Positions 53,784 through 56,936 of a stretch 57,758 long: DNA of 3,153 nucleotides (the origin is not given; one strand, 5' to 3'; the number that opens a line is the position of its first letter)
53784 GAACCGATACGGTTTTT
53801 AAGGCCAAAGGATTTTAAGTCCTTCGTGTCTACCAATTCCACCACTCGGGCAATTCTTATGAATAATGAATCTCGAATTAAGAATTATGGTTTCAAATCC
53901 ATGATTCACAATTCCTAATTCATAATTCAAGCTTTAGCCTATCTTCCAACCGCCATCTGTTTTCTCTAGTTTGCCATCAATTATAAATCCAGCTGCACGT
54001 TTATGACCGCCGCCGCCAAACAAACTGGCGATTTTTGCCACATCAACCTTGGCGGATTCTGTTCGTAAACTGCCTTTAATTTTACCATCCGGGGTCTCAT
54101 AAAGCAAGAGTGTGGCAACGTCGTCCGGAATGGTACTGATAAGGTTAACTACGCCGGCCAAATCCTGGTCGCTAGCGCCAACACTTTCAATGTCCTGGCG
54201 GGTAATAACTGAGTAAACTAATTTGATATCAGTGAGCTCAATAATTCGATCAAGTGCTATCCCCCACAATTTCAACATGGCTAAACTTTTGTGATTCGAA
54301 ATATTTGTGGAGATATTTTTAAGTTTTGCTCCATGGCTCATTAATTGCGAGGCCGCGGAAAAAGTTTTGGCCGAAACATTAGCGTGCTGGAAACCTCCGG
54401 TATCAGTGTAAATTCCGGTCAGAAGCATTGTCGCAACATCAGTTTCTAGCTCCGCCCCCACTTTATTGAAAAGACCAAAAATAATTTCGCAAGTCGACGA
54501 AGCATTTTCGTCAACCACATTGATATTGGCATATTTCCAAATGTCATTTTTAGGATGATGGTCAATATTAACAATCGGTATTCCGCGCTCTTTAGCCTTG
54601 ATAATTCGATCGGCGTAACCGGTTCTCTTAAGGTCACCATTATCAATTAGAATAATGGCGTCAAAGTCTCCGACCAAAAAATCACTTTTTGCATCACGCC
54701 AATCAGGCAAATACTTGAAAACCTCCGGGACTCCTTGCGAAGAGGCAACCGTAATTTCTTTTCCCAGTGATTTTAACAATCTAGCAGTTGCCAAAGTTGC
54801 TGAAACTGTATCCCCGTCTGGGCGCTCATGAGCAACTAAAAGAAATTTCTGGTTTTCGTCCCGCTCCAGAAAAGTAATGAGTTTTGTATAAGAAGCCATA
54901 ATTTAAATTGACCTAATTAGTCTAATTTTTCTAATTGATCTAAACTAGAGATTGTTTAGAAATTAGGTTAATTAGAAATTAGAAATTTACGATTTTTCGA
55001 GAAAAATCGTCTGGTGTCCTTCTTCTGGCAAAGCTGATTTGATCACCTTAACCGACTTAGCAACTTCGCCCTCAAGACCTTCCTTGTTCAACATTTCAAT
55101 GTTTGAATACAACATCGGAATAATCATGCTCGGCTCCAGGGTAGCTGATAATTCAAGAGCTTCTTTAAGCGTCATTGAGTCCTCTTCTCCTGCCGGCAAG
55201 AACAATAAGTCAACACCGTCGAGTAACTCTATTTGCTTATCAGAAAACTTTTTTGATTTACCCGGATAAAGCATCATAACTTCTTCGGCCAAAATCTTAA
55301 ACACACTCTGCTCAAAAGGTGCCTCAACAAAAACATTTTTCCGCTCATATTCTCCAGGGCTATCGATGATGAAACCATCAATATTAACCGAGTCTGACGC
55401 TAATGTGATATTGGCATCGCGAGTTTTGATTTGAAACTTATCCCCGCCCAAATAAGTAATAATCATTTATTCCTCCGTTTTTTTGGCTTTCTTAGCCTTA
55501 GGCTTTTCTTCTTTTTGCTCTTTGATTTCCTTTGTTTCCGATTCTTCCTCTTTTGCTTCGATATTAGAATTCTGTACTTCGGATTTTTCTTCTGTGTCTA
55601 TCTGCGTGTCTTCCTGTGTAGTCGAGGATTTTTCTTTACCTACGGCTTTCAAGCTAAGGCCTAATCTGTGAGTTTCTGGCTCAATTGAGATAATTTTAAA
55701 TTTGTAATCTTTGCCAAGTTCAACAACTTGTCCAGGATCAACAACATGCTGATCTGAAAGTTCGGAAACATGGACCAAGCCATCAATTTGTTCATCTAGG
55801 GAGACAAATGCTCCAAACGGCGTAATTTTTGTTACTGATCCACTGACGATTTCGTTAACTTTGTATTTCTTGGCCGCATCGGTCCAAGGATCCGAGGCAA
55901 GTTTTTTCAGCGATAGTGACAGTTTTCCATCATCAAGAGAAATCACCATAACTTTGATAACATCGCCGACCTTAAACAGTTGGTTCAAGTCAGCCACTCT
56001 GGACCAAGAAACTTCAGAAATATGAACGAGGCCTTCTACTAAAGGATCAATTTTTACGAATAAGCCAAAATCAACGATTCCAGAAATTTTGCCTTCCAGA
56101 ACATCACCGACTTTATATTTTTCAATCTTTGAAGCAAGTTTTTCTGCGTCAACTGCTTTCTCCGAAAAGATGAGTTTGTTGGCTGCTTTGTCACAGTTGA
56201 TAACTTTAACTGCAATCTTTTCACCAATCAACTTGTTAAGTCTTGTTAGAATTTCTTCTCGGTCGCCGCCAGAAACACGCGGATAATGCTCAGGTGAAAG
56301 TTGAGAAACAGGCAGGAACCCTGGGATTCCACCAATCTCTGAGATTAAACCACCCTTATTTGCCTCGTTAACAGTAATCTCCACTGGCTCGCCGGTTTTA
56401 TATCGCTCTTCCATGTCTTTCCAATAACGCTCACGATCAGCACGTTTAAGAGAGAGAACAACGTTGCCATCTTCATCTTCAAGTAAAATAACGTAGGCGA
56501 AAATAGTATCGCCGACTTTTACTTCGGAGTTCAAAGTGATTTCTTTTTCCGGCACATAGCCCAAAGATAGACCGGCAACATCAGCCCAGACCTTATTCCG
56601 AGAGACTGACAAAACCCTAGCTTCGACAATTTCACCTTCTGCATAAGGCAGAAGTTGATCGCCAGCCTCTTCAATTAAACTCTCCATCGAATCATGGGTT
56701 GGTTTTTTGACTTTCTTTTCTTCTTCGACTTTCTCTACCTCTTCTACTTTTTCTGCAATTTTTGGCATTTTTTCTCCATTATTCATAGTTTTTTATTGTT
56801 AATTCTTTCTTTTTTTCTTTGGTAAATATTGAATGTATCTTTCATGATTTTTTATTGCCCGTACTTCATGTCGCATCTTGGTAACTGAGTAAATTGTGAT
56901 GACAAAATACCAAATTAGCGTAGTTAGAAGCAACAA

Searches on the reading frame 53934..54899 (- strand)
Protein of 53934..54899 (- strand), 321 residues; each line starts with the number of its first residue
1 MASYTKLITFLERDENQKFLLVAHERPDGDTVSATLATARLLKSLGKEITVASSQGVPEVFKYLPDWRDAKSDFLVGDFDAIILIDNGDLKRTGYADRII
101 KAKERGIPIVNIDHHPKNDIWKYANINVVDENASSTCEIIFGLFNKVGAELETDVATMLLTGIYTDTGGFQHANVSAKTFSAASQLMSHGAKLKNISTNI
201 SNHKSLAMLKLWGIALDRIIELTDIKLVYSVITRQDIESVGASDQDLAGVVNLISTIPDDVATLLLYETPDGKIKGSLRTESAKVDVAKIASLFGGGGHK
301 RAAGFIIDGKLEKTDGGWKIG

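Call 40: search_protein_families(library=pfam, proteins=[window:53934-54899:-], max_evalue=0.0001)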
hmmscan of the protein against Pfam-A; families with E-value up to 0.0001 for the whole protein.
window:53934-54899:- (321 aa): 2 families
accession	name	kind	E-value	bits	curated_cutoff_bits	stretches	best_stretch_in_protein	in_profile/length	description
PF01368.27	DHH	-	5.7e-21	75.5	28.1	1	19-163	2-125/125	DHH family, N-terminal domain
PF02272.25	DHHA1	-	1.7e-11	44.9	25.9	1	226-309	3-85/102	DHHA1 domain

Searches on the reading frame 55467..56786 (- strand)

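Call 40: search_protein_families(library=pfam, proteins=[window:55467-56786:-], max_evalue=0.0001)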
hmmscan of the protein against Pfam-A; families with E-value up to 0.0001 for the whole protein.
window:55467-56786:- (439 aa): 5 families
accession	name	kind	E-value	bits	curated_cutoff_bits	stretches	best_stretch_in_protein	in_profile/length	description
PF00575.29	S1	-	5.2e-47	158.5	22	3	307-380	1-74/74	S1 RNA binding domain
PF23459.1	S1_RRP5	-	1.2e-20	74.2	27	2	313-379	6-72/72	RRP5 S1 domain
PF21710.3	Spt6_S1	-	4.4e-08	33.7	27.5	0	307-380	13-87/91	Spt6, S1/OB domain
PF13509.12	S1_2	-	1.2e-06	28.9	21.8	0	313-348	4-39/61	S1 domain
PF24685.1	OB_RRP5_4th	-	7.2e-06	26.4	31.5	0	240-284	24-71/92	RRP5 OB-fold domain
